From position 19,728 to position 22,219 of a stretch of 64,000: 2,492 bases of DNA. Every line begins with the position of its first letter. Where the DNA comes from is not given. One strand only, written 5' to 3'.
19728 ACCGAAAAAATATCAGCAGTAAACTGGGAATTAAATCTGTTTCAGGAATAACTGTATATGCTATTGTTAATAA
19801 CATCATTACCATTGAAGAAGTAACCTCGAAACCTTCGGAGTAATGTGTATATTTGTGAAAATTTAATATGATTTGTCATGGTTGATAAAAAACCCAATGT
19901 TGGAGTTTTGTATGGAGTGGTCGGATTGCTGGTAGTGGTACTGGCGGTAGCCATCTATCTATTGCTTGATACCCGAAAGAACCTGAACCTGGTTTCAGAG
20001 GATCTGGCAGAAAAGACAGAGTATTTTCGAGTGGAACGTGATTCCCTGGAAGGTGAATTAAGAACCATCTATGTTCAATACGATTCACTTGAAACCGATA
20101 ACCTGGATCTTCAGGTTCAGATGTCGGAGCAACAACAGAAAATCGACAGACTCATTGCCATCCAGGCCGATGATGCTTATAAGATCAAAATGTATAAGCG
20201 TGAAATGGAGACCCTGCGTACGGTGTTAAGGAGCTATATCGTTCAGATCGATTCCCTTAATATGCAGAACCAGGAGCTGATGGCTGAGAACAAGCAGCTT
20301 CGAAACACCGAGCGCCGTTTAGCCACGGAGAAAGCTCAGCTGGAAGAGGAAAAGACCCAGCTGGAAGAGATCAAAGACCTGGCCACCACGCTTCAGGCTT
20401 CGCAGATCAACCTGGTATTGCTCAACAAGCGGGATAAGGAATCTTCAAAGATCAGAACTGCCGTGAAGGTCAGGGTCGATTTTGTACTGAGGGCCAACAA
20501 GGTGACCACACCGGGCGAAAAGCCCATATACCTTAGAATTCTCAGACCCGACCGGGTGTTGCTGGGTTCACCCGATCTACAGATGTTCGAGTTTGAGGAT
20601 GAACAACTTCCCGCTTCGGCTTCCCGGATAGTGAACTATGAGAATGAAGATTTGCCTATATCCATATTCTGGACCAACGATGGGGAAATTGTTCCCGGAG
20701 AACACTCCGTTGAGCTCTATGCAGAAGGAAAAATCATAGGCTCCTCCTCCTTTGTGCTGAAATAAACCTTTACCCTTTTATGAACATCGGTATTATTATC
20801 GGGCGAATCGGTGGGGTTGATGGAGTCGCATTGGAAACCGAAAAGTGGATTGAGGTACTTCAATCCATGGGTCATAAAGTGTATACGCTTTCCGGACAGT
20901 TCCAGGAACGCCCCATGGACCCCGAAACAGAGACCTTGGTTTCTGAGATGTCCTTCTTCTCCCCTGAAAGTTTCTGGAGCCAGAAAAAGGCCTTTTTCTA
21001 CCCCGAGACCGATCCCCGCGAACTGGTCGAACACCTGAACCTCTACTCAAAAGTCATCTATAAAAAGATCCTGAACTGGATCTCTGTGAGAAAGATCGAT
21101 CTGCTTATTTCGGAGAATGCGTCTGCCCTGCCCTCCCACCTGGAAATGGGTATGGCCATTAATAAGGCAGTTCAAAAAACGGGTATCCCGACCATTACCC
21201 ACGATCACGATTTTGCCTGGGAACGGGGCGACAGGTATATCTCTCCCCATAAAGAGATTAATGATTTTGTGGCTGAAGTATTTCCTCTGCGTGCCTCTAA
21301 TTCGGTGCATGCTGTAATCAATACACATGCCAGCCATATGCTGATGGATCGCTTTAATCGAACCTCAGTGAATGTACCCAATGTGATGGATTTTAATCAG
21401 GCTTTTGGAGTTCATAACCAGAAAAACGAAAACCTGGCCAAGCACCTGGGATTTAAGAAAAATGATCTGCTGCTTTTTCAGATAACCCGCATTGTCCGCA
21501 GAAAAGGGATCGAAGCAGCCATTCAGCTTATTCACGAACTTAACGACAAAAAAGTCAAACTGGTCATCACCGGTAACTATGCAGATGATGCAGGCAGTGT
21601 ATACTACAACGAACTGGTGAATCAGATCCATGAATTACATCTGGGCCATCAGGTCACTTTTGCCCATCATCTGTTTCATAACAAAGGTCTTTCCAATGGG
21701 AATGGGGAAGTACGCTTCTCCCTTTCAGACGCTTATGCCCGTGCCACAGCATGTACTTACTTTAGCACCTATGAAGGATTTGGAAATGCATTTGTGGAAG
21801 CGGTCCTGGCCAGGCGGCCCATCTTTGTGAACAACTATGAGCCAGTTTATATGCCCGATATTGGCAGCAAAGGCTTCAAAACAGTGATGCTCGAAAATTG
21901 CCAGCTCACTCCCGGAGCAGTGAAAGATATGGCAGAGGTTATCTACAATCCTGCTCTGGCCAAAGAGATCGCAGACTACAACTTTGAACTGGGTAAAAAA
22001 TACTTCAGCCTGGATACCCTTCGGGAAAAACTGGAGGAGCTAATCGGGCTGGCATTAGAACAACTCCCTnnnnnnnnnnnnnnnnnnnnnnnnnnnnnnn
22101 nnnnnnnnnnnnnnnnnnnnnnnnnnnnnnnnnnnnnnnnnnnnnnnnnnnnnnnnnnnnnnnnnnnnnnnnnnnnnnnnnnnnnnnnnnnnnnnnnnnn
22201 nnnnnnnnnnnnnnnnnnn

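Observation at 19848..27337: Candidate glycosylation locus: two paralogous GT4-like modules converging on hemW, the small one co-transcribed with a membrane coiled-coil protein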

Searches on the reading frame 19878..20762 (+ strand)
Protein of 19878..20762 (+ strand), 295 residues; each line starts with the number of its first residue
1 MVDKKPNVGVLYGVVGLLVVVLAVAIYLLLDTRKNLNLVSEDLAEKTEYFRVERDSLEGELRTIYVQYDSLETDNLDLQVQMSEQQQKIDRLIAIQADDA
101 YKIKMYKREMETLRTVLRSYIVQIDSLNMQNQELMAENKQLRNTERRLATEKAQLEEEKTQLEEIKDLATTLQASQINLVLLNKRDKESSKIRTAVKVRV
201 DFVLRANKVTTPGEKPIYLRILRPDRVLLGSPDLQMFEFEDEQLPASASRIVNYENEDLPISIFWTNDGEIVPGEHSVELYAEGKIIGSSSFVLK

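Call 4: search_protein_families(library=pfam, proteins=[window:19878-20762:+], max_evalue=0.01)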
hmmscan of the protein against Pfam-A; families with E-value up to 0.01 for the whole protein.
window:19878-20762:+ (295 aa): 1 family
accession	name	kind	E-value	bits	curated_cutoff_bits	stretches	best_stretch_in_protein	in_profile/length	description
PF16471.10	JIP_LZII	-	0.0011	19.6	30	0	29-71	17-59/71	JNK-interacting protein leucine zipper II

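Call 5: search_protein_families(library=ncbifam, proteins=[window:19878-20762:+], max_evalue=0.01)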
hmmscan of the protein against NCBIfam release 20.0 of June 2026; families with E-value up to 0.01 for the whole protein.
window:19878-20762:+ (295 aa): 3 families
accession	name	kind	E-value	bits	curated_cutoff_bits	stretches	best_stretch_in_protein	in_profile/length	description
NF040636.1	AcpM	exception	0.0046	16.9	146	0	93-138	45-89/93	meromycolate extension acyl carrier protein AcpM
TIGR02168.1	SMC_prok_B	equivalog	0.0049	14.6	567.35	1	40-176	241-378/1181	chromosome segregation protein SMC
NF033885.1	conj_TraP_IncI1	equivalog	0.008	15.9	135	0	16-161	19-153/217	conjugal transfer protein TraP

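Call 65: find_homologous_proteins(query=window:19878-20762:+)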
Query window:19878-20762:+ (295 aa): 741 proteins with E <= 0.001 among 3449 candidates; the best 120 are listed.
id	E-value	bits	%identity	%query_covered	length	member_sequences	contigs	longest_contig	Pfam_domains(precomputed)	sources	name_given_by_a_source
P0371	1.8e-172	590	95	100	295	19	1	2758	PF28532.1,PF28533.1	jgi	jgi:hypothetical protein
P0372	8.5e-172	588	94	100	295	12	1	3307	PF28532.1,PF28533.1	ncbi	-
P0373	3.3e-171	586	94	100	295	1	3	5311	PF28532.1,PF28533.1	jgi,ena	-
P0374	3.3e-166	569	91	100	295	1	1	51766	PF28532.1,PF28533.1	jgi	-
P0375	2.6e-164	563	91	100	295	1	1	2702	PF28532.1,PF28533.1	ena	-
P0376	3.4e-164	563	90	100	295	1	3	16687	PF28532.1,PF28533.1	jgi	-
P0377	5.6e-164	562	89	100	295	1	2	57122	PF28532.1,PF28533.1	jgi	-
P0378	1.7e-163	560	91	100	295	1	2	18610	PF28532.1,PF28533.1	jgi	-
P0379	2.2e-163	560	89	100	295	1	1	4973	PF28532.1,PF28533.1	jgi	jgi:hypothetical protein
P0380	1.7e-162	557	89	100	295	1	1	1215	PF28532.1,PF28533.1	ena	-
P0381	2.8e-162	556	89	100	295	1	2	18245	PF28532.1,PF28533.1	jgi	jgi:hypothetical protein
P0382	4.2e-162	556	89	100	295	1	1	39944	PF28532.1,PF28533.1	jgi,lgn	-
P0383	7.4e-162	555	89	100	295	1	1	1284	PF28532.1,PF28533.1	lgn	-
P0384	1.0e-161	554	89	100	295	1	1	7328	PF28532.1,PF28533.1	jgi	-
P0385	2.2e-161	553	89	92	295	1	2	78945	PF28532.1,PF28533.1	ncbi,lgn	ncbi:MAG: hypothetical protein ABFS28_03980 [Bacteroidota bacterium]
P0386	4.3e-160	549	88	100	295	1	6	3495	PF28532.1,PF28533.1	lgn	-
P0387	1.2e-159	548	88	100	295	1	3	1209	PF28532.1,PF28533.1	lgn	-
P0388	8.8e-157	538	84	90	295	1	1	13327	PF28532.1,PF28533.1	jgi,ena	-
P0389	2.4e-156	537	83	100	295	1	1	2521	PF28532.1,PF28533.1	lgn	-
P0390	1.5e-155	534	85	90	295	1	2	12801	PF28532.1,PF28533.1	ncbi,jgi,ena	-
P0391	1.9e-155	534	84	91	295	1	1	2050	PF28532.1,PF28533.1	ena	-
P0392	4.7e-155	533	83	90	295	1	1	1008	PF28532.1,PF28533.1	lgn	-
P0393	9.8e-155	532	83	90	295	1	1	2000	PF28532.1,PF28533.1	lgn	-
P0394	1.0e-154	532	85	90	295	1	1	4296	PF28532.1,PF28533.1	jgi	-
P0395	1.2e-154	531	84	91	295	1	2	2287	PF28532.1,PF28533.1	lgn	-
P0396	1.8e-154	531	83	90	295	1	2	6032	PF28532.1,PF28533.1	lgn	-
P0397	1.9e-154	531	83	90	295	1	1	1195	PF28532.1,PF28533.1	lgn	-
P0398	2.3e-154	530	83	90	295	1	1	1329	PF28532.1,PF28533.1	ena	-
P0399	2.9e-154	530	83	90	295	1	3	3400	PF28532.1,PF28533.1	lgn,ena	-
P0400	3.2e-154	530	83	90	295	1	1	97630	PF28532.1,PF28533.1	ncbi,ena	-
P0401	3.4e-154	530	84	92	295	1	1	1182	PF28532.1,PF28533.1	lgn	-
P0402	5.5e-154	529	83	90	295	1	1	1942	PF28532.1,PF28533.1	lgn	-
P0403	5.6e-154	529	83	90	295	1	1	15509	PF28532.1,PF28533.1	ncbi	-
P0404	1.3e-153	528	83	100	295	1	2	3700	PF28532.1,PF28533.1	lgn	-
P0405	2.0e-153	527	83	90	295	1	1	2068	PF28532.1,PF28533.1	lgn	-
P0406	2.0e-153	527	87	91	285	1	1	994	PF28532.1,PF28533.1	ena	-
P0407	2.2e-153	527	82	91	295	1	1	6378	PF28532.1,PF28533.1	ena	-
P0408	3.6e-153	526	83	100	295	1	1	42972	PF28532.1,PF28533.1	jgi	-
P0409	3.8e-153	526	83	100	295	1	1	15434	PF28532.1,PF28533.1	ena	-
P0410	4.9e-153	526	82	90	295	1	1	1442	PF28532.1,PF28533.1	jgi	jgi:hypothetical protein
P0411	6.4e-153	526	82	100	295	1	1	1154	PF28532.1,PF28533.1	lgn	-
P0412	6.5e-153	526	83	100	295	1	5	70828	PF28532.1,PF28533.1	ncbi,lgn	-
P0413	7.2e-153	525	82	90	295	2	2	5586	PF28532.1,PF28533.1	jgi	-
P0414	1.1e-152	525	82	90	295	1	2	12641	PF28532.1,PF28533.1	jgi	-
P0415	1.5e-152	524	83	100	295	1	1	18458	PF28532.1,PF28533.1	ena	-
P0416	1.6e-152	524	82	100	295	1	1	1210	PF28532.1,PF28533.1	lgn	-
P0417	2.6e-152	524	82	91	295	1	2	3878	PF28532.1,PF28533.1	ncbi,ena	-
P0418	3.5e-152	523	81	91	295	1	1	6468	PF28532.1,PF28533.1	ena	-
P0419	6.2e-152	522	82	91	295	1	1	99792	PF28532.1,PF28533.1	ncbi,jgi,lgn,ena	-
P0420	6.6e-152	522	81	100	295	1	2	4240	PF28532.1,PF28533.1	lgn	-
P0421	8.3e-152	522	82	90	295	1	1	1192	PF28532.1,PF28533.1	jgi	jgi:hypothetical protein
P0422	9.0e-152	522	81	100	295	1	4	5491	PF28532.1,PF28533.1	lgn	-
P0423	1.1e-151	522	82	100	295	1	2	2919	PF28532.1,PF28533.1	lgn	-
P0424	1.3e-151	521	82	100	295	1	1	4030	PF28532.1,PF28533.1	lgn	-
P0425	1.4e-151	521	81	90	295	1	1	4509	PF28532.1,PF28533.1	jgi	-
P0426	2.1e-151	521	81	90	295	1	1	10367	PF28532.1,PF28533.1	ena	-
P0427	2.3e-151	521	82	100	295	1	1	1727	PF28532.1,PF28533.1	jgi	jgi:hypothetical protein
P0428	4.0e-151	520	82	100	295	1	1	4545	PF28532.1,PF28533.1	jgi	jgi:hypothetical protein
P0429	5.2e-151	519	82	100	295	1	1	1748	PF28532.1,PF28533.1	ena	-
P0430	5.2e-151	519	82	100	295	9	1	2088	PF28532.1,PF28533.1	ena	-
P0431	7.7e-151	519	80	100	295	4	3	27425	PF28532.1,PF28533.1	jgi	-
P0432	8.1e-151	519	83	90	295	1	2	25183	PF28532.1,PF28533.1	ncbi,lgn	-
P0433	1.1e-150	518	82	100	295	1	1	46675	PF28532.1,PF28533.1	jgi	jgi:hypothetical protein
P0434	1.1e-150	518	82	100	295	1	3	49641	PF28532.1,PF28533.1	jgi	jgi:hypothetical protein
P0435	1.6e-150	518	80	90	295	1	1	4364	PF28532.1,PF28533.1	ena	-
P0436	2.2e-150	517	89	94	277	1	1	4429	PF28532.1,PF28533.1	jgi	-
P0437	4.3e-150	516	80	90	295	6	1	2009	PF28532.1,PF28533.1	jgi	-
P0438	4.5e-150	516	82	100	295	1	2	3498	PF28532.1,PF28533.1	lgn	-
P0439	4.5e-150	516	80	90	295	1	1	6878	PF28532.1,PF28533.1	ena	-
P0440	5.2e-150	516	81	90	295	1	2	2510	PF28532.1,PF28533.1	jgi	jgi:hypothetical protein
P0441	7.4e-150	516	80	90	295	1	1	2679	PF28532.1,PF28533.1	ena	-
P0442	8.8e-150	515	82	100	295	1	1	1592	PF28532.1,PF28533.1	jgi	jgi:hypothetical protein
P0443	9.2e-150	515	82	100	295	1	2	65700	PF28532.1,PF28533.1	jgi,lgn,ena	-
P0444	1.0e-149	515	81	91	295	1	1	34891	PF28532.1,PF28533.1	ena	-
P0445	1.5e-149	515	82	100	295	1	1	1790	PF28532.1,PF28533.1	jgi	jgi:hypothetical protein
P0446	2.2e-149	514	81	100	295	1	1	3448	PF28532.1,PF28533.1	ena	-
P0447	6.3e-149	513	81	100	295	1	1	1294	PF28532.1,PF28533.1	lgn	-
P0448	9.4e-149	512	80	100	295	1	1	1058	PF28532.1,PF28533.1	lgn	-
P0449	1.1e-148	512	82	90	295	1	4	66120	PF28532.1,PF28533.1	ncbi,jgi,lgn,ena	-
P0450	1.2e-148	512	80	100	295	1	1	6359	PF28532.1,PF28533.1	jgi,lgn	-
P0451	1.2e-148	512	81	100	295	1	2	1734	PF28532.1,PF28533.1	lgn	-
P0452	1.5e-148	511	81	100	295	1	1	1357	PF28532.1,PF28533.1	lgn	-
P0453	1.7e-148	511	81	100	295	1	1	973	PF28532.1,PF28533.1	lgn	-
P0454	2.9e-148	510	81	100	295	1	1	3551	PF28532.1,PF28533.1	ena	-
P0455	3.1e-148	510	80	90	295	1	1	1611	PF28532.1,PF28533.1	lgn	-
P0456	3.1e-148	510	78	90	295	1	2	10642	PF28532.1,PF28533.1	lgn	-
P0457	4.5e-148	510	80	90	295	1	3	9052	PF28532.1,PF28533.1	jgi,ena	-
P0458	5.0e-148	510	82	100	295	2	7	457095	PF28532.1,PF28533.1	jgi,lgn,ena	-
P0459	6.1e-148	509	80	100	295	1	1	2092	PF28532.1,PF28533.1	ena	-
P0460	7.1e-148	509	81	100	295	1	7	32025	PF28532.1,PF28533.1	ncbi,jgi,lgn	jgi:FtsZ-binding cell division protein ZapB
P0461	1.2e-147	508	80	100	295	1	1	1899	PF28532.1,PF28533.1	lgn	-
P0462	1.6e-147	508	80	100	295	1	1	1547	PF28532.1,PF28533.1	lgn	-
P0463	1.9e-147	508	80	100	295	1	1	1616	PF28532.1,PF28533.1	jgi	-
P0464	2.0e-147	508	81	100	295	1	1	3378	PF28532.1,PF28533.1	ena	-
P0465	2.1e-147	508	80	100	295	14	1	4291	PF28532.1,PF28533.1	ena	-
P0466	2.3e-147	507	80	100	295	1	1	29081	PF28532.1,PF28533.1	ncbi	ncbi:MAG: hypothetical protein ACWGNV_00305 [Bacteroidales bacterium]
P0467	2.6e-147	507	79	100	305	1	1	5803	PF28532.1,PF28533.1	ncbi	-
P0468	3.2e-147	507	79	100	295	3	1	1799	PF28532.1,PF28533.1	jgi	-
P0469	3.2e-147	507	78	100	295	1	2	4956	PF28532.1,PF28533.1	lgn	-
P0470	3.2e-147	507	80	100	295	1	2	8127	PF28532.1,PF28533.1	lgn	-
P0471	4.9e-147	506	80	100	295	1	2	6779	PF28532.1,PF28533.1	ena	-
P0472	5.1e-147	506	80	100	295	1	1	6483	PF28532.1,PF28533.1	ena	-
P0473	6.6e-147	506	80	100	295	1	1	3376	PF28532.1,PF28533.1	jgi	-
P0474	7.2e-147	506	80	100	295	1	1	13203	PF28532.1,PF28533.1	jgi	jgi:peptidoglycan hydrolase CwlO-like protein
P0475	7.3e-147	506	80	100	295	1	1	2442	PF28532.1,PF28533.1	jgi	-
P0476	9.6e-147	505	79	90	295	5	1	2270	PF28532.1,PF28533.1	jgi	-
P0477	9.8e-147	505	80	100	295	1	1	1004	PF28532.1,PF28533.1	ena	-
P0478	9.9e-147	505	80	100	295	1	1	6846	PF28532.1,PF28533.1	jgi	jgi:hypothetical protein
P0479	1.1e-146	505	80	100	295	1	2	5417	PF28532.1,PF28533.1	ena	-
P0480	1.1e-146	505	80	100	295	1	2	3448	PF28532.1,PF28533.1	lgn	-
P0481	1.4e-146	505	80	100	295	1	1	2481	PF28532.1,PF28533.1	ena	-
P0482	1.6e-146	505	80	100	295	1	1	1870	PF28532.1,PF28533.1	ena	-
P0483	1.7e-146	505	80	100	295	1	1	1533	PF28532.1,PF28533.1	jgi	jgi:hypothetical protein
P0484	1.7e-146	505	78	100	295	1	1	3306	PF28532.1,PF28533.1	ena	-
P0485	1.8e-146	505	79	100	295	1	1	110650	PF28532.1,PF28533.1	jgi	-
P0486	1.8e-146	505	79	100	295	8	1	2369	PF28532.1,PF28533.1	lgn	-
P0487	1.8e-146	504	80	100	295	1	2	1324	PF28532.1,PF28533.1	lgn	-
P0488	1.9e-146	504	80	100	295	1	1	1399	PF28532.1,PF28533.1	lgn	-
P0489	2.0e-146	504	78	100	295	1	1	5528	PF28532.1,PF28533.1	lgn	-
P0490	2.4e-146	504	77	100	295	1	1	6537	PF28532.1,PF28533.1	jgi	jgi:uncharacterized protein (DUF3084 family)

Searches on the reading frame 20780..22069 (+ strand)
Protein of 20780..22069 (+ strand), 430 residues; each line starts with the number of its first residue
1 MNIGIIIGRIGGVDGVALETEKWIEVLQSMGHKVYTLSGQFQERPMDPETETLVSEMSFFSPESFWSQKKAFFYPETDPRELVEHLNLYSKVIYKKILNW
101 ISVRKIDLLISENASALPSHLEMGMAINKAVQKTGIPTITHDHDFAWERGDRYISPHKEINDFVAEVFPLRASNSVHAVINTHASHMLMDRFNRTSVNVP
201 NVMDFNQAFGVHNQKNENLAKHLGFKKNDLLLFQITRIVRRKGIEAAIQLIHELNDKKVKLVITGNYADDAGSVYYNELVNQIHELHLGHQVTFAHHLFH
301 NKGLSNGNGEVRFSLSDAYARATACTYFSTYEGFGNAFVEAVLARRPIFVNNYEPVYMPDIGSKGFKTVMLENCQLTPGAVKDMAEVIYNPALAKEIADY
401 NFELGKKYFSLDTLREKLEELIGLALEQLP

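Call 4: search_protein_families(library=pfam, proteins=[window:20780-22069:+], max_evalue=0.01)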
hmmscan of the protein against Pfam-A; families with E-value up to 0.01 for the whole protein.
window:20780-22069:+ (430 aa): 3 families
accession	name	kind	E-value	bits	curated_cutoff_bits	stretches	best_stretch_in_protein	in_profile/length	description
PF00534.26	Glycos_transf_1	-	2e-12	47.4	26.4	1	217-355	3-126/172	Glycosyl transferases group 1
PF13692.12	Glyco_trans_1_4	-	1.1e-07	32.6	27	1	235-362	7-115/142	Glycosyl transferases group 1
PF20706.3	GT4-conflict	-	0.0046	16.4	26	0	191-352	160-312/385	Family 4 Glycosyltransferase in conflict systems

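Call 5: search_protein_families(library=ncbifam, proteins=[window:20780-22069:+], max_evalue=0.01)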
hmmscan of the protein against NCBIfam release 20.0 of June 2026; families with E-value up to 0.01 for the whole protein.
window:20780-22069:+ (430 aa): 12 families
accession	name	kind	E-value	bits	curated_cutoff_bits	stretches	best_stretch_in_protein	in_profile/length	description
NF041101.1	manno_glu_gly_synth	equivalog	3e-62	210.8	640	1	1-422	1-431/431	mannosylglucosylglycerate synthase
NF038255.1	exopoly_VpsD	equivalog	1.9e-08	33.6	300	1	223-348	197-309/381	VpsD family glycosyltransferase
NF038298.1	EPS_HpsO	equivalog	2.1e-07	30.1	575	1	179-401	152-363/388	hormogonium polysaccharide biosynthesis glycosyltransferase HpsO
NF038295.1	EPS_HpsP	equivalog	2.4e-06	26.8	550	1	210-355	188-321/388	hormogonium polysaccharide biosynthesis glycosyltransferase HpsP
TIGR04047.1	MSMEG_0565_glyc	hypoth_equivalog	1.9e-05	23.9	259.85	1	179-357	144-312/373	MSMEG_0565 family glycosyltransferase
NF041876.1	EPS_EpsE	equivalog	2.2e-05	23.9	400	1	207-350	191-324/389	exopolysaccharide biosynthesis GT4 family glycosyltransferase EpsE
TIGR02095.1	glgA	subfamily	0.00017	20.4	328.45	1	212-268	275-333/477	glycogen/starch synthase, ADP-glucose type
TIGR02149.1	glgA_Coryne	subfamily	0.00029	20.1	302.4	1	173-418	145-383/391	glycogen synthase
NF047684.1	TeichurnBiosyTuaC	equivalog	0.0011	18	550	1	170-266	162-255/391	teichuronic acid biosynthesis protein TuaC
NF012028.0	PRK15484.1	subfamily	0.0033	16.6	618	1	199-271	166-237/380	lipopolysaccharide N-acetylglucosaminyltransferase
NF007640.0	PRK10307.1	subfamily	0.0049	15.8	276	1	193-268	192-269/411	WcaI family glycosyltransferase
NF053513.1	Gtran_IagA_BgsA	equivalog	0.0062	15.6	460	0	181-361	112-274/333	LTA glycolipid anchor biosynthesis glycosyltransferase, IagA/BgsA family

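Call 6: search_solved_structures(query=window:20780-22069:+, max_evalue=0.001, show_alignments=1)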
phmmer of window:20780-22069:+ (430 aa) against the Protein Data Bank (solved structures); distinct sequences matched with E-value up to 0.001: 0.

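Call 19: find_homologous_proteins(query=window:20780-22069:+)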
Query window:20780-22069:+ (430 aa): 3957 proteins with E <= 0.001 among 8000 candidates; the best 120 are listed.
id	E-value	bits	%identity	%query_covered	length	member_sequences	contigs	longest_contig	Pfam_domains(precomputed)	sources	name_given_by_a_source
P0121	1.9e-290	981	100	100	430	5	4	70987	PF00534.27,PF13692.13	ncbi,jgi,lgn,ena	-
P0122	9.1e-282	952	97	100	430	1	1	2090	PF00534.27,PF13692.13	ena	-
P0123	2.6e-274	928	95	95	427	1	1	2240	PF00534.27,PF13692.13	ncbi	-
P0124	2.7e-273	924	94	95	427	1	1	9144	PF00534.27,PF13692.13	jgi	-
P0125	1.3e-272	922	94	95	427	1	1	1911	PF00534.27,PF13692.13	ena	-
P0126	1.8e-271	918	94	95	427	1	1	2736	PF00534.27,PF13692.13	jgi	jgi:glycosyltransferase involved in cell wall biosynthesis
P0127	4.3e-271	917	94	95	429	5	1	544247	PF00534.27,PF13692.13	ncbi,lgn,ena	-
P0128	3.0e-270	914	94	95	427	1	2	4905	PF00534.27,PF13692.13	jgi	jgi:glycosyltransferase involved in cell wall biosynthesis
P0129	1.0e-266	903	92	95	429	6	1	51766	PF00534.27,PF13692.13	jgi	-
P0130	9.2e-264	893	91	95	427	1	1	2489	PF00534.27,PF13692.13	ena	-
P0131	3.3e-262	888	91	95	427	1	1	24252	PF00534.27,PF13692.13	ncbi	-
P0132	1.5e-259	879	90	95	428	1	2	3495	PF00534.27,PF13692.13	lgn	-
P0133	6.7e-258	874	90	95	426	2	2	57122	PF00534.27,PF13692.13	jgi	-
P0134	4.6e-257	871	89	95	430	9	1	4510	PF00534.27,PF13692.13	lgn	-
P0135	4.0e-249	845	86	95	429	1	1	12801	PF00534.27,PF13692.13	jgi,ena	-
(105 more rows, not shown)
